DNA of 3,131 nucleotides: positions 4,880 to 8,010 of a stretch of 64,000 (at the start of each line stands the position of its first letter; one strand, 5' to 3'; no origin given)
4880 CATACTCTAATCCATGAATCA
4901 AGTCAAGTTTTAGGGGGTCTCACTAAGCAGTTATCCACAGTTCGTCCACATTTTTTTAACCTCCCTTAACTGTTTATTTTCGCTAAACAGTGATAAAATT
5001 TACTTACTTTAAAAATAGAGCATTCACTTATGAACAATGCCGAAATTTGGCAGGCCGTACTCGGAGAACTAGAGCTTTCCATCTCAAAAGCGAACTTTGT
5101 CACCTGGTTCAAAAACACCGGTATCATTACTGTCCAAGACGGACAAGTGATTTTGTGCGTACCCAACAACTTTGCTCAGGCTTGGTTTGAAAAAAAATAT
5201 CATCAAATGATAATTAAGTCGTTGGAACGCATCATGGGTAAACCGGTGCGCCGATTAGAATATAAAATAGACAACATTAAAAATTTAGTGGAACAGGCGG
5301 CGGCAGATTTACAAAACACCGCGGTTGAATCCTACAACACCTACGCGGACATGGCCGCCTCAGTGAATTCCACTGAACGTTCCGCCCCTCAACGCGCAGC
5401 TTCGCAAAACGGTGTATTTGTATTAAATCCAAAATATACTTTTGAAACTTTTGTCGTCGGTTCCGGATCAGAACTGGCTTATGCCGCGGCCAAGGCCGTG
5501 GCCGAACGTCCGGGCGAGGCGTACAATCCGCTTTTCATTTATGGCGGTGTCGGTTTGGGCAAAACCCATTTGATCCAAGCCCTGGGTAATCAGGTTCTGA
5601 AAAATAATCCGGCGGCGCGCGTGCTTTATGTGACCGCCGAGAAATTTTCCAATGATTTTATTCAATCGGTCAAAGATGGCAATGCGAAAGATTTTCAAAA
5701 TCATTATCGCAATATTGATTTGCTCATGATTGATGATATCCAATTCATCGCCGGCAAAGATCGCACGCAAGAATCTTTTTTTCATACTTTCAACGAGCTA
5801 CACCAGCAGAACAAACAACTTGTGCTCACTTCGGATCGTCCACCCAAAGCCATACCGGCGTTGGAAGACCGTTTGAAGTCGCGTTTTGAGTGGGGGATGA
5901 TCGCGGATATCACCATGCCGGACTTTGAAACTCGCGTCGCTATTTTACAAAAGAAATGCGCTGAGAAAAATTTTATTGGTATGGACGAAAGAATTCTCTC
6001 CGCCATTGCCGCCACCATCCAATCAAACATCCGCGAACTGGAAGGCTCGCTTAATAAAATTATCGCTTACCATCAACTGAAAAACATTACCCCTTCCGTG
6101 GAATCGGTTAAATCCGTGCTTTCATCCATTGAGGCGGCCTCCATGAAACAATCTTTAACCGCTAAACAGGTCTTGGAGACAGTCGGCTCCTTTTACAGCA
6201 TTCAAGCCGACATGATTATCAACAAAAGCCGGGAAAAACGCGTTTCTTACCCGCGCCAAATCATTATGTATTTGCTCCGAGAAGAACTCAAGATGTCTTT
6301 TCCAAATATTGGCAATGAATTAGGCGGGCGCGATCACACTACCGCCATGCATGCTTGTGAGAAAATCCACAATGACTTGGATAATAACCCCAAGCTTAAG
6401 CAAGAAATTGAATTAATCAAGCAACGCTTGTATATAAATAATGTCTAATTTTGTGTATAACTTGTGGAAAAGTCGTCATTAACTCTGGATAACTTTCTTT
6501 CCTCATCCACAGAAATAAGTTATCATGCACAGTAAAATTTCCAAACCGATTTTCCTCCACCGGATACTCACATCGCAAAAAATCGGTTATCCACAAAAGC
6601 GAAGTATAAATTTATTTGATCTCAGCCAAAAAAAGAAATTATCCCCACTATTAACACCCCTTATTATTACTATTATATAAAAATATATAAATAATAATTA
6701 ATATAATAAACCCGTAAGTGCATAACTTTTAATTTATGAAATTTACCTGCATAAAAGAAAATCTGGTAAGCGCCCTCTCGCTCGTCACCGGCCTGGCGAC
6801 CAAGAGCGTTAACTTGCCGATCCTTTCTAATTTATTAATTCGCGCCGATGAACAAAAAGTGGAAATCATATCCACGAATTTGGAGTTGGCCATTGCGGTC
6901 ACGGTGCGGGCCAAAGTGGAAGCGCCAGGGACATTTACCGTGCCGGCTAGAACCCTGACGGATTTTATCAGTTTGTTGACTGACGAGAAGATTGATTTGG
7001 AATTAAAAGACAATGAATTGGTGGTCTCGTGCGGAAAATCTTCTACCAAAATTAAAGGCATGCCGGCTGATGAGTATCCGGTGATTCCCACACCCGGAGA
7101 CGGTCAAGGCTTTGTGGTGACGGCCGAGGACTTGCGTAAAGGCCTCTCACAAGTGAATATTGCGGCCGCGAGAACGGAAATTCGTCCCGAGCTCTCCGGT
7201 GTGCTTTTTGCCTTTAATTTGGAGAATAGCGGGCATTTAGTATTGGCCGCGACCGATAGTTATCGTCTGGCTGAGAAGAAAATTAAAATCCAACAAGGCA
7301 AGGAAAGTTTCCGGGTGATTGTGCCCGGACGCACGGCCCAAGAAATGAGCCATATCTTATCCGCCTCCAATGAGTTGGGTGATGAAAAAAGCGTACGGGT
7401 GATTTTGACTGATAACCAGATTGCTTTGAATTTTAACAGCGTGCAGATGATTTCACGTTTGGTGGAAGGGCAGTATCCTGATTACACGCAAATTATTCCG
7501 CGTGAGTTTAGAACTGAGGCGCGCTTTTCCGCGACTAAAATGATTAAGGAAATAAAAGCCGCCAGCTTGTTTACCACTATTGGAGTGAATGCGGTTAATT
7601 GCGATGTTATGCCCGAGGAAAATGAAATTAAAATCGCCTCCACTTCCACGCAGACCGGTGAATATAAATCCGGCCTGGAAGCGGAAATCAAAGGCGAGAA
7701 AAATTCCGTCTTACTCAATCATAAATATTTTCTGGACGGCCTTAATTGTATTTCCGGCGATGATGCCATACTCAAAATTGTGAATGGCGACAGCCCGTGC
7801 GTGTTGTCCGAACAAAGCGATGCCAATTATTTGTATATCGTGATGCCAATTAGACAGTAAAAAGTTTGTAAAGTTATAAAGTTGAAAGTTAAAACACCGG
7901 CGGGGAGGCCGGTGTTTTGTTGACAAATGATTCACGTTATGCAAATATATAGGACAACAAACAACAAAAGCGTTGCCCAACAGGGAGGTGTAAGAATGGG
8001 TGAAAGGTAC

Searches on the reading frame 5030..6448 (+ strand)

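Call 47: search_protein_families(library=pfam, proteins=[window:5030-6448:+], max_evalue=0.001)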
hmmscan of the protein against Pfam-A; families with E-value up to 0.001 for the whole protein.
window:5030-6448:+ (472 aa): 8 families
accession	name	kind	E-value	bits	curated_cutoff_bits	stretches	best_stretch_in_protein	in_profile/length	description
PF00308.24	Bac_DnaA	-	4.3e-73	245.3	23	1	132-292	1-161/162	Bacterial DnaA ATPAse domain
PF08299.17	Bac_DnaA_C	-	3.2e-24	85.2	31.5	1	379-446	2-69/69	Bacterial dnaA protein helix-turn-helix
PF11638.13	DnaA_N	-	1.4e-13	50.7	24.6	1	5-64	2-62/65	DnaA N-terminal domain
PF01695.23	IstB_IS21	-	3.1e-09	37.1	24.1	1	168-271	95-195/238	IstB-like ATP binding protein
PF00004.35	AAA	-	1.7e-07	32.1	21.2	1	169-287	2-128/131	ATPase family associated with various cellular activities (AAA)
PF13173.12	AAA_14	-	0.00014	22.3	27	1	166-267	3-96/129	AAA domain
PF01637.24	ATPase_2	-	0.00015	22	33.2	1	163-275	18-123/225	ATPase domain predominantly from Archaea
PF13401.12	AAA_22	-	0.00019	22.2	27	0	167-209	7-49/130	AAA domain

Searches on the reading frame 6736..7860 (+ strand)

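Call 47: search_protein_families(library=pfam, proteins=[window:6736-7860:+], max_evalue=0.001)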
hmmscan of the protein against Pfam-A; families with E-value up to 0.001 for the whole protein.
window:6736-7860:+ (374 aa): 3 families
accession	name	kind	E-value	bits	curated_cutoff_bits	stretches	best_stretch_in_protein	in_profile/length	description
PF00712.24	DNA_pol3_beta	-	3.8e-33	114.6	24.4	2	1-118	1-120/120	DNA polymerase III beta subunit, N-terminal domain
PF02767.21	DNA_pol3_beta_2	-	5.1e-29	101.4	27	1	129-249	3-116/116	DNA polymerase III beta subunit, central domain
PF02768.20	DNA_pol3_beta_3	-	4.4e-17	62.5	27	1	252-373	2-121/121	DNA polymerase III beta subunit, C-terminal domain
